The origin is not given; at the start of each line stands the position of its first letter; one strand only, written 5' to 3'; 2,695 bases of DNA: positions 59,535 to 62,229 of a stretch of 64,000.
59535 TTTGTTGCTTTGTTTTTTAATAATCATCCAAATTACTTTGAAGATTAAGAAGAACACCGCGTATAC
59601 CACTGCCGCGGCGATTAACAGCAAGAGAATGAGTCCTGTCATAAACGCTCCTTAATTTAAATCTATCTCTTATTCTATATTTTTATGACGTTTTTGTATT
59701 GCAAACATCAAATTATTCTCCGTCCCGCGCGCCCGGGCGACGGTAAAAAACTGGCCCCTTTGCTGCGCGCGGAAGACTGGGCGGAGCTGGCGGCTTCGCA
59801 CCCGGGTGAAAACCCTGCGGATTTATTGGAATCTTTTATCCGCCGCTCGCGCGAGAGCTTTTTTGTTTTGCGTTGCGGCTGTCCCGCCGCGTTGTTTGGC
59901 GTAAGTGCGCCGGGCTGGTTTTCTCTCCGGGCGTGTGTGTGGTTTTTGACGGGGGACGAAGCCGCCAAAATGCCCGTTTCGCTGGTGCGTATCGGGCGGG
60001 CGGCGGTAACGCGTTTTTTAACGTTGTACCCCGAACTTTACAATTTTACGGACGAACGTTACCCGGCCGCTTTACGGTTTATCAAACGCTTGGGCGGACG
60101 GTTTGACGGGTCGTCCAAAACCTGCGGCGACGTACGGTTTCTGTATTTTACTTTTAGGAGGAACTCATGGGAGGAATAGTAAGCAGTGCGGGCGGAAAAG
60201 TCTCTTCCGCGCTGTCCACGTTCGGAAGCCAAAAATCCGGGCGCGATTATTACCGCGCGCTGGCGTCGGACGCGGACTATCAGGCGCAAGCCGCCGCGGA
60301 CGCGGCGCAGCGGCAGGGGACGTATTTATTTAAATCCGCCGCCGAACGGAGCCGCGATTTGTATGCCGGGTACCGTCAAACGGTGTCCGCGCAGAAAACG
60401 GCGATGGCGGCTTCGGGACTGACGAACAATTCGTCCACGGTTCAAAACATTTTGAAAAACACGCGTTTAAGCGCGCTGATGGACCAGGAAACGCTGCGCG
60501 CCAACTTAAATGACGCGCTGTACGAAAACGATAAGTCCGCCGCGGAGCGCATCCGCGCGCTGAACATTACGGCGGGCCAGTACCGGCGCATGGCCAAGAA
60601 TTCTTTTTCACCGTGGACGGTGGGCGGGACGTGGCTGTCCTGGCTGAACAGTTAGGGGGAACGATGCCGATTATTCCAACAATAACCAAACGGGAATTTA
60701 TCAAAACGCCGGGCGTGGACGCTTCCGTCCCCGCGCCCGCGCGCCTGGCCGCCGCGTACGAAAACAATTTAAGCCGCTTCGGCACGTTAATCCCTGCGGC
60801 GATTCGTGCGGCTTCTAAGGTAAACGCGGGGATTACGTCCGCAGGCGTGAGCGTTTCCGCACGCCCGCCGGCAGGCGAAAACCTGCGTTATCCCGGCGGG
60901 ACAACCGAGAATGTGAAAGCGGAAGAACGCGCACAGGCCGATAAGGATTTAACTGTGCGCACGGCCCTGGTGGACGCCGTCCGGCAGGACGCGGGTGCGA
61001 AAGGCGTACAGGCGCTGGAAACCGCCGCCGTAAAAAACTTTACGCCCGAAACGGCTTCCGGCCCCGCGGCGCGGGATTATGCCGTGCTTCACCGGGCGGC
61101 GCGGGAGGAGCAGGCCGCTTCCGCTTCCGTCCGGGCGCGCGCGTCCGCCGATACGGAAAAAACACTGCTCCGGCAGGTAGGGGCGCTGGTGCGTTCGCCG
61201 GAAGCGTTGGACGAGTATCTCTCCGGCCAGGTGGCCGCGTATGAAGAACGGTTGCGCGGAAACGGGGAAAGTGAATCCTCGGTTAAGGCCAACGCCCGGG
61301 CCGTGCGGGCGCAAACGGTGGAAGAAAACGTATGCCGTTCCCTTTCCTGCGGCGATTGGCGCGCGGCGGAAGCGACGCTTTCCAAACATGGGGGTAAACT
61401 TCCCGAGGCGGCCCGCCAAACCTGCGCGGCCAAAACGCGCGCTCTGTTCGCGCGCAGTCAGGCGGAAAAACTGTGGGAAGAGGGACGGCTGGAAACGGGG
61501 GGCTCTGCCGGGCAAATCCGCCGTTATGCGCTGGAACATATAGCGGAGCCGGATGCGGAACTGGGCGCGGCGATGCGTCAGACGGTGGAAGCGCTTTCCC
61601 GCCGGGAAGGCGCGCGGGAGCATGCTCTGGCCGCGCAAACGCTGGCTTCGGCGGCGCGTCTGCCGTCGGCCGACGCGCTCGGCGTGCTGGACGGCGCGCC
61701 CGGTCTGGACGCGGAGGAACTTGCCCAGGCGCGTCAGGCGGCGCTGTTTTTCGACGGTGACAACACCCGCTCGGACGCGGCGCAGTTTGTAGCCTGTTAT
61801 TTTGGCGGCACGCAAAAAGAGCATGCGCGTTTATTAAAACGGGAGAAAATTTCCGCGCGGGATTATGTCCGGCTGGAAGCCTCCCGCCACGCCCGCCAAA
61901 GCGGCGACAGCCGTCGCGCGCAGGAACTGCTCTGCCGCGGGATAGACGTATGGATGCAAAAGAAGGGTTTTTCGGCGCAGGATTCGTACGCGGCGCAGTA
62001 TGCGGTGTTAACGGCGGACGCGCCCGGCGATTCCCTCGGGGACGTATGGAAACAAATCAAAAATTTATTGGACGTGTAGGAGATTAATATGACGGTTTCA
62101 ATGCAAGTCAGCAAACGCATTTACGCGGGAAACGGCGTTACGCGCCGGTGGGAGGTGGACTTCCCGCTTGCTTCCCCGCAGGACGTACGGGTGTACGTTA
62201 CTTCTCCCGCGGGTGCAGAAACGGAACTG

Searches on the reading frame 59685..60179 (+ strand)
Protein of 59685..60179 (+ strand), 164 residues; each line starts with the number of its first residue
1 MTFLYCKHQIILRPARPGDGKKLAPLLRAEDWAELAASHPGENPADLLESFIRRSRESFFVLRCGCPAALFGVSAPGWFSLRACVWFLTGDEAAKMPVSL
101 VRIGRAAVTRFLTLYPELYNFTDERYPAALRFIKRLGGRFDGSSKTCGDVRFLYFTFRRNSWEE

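Call 7: search_protein_families(library=phrogs, proteins=[window:59685-60179:+])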
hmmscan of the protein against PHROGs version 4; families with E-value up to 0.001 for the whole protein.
window:59685-60179:+ (164 aa): 1 family
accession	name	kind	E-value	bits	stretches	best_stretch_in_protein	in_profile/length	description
phrog_308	-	head and packaging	5.7e-21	76.3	1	10-159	3-150/151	internal virion protein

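Call 8: search_protein_families(library=pfam, proteins=[window:59685-60179:+])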
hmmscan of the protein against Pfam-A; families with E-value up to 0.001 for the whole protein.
window:59685-60179:+ (164 aa): 0 families

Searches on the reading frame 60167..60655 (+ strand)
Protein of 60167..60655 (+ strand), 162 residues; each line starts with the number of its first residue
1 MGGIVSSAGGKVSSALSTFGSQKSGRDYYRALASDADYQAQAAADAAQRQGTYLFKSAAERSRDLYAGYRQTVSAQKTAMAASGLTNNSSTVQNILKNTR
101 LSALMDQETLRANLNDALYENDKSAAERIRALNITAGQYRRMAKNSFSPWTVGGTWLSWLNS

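Call 64: search_protein_families(library=pfam, proteins=[window:60167-60655:+], max_evalue=0.01)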
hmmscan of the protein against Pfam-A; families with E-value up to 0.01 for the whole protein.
window:60167-60655:+ (162 aa): 1 family
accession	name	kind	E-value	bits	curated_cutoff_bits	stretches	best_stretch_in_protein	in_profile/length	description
PF02637.23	GatB_Yqey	-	0.0095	16.2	27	0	70-145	54-133/148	GatB domain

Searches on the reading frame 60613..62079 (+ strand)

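Call 41: search_protein_families(library=phrogs, proteins=[window:60613-62079:+], max_evalue=1)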
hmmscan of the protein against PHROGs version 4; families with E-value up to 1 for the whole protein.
window:60613-62079:+ (488 aa): 1 family
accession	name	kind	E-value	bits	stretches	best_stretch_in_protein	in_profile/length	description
phrog_14662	-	unknown function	0.18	12.3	1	412-486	20-94/186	-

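Call 64: search_protein_families(library=pfam, proteins=[window:60613-62079:+], max_evalue=0.01)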
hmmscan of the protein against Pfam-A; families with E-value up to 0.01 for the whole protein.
window:60613-62079:+ (488 aa): 0 families
